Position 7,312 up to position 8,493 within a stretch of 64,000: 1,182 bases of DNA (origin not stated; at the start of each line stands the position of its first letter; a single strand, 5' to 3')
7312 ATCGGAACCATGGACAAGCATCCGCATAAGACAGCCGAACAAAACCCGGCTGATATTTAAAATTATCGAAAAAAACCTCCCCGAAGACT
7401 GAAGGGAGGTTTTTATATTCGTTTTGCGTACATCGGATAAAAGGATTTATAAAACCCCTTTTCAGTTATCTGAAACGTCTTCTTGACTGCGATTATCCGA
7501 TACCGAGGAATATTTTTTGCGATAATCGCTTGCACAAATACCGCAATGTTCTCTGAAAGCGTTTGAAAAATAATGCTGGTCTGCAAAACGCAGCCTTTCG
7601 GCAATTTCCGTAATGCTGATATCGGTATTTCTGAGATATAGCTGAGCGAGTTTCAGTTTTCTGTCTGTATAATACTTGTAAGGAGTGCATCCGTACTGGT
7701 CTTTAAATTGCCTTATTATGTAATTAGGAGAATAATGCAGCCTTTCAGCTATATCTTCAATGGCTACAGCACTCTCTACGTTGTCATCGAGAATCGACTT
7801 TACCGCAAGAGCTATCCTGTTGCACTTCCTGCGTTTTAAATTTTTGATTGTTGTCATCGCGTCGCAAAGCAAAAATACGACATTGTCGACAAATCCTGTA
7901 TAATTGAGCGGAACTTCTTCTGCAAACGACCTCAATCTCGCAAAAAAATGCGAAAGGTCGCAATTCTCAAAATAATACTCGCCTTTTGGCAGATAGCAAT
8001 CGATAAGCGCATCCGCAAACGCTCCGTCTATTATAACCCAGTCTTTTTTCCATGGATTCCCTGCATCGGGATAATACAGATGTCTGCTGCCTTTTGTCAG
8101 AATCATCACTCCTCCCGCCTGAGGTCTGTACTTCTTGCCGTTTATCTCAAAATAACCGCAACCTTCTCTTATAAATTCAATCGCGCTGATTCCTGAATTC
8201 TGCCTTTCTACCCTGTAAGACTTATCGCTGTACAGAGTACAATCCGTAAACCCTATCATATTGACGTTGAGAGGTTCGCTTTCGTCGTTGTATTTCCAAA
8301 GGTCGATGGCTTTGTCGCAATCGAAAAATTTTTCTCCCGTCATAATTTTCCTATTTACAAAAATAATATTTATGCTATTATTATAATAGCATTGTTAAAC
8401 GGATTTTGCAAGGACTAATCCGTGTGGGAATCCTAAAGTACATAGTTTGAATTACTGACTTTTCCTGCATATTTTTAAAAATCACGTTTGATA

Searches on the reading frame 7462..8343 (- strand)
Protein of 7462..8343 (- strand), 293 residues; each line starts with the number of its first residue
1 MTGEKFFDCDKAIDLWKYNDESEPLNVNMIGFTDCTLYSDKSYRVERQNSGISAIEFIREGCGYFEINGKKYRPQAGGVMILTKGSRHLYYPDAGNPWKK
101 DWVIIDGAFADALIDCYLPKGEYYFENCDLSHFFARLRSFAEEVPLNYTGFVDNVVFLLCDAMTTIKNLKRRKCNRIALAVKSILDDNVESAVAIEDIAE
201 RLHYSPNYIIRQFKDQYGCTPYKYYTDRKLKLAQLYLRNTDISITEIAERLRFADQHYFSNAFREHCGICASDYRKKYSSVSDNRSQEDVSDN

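Call 19: search_protein_families(library=pfam, proteins=[window:7462-8343:-], max_evalue=0.001)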
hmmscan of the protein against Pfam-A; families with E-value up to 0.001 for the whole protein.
window:7462-8343:- (293 aa): 3 families
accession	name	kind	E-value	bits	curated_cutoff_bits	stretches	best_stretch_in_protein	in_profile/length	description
PF12833.13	HTH_18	-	1.9e-21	76.5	33.6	1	198-276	1-79/80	Helix-turn-helix domain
PF00165.29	HTH_AraC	-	2.1e-16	60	26.6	2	237-276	1-42/42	Bacterial regulatory helix-turn-helix proteins, AraC family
PF02311.25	AraC_binding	-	3.2e-08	33.8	21.1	1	56-114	27-85/135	AraC-like ligand binding domain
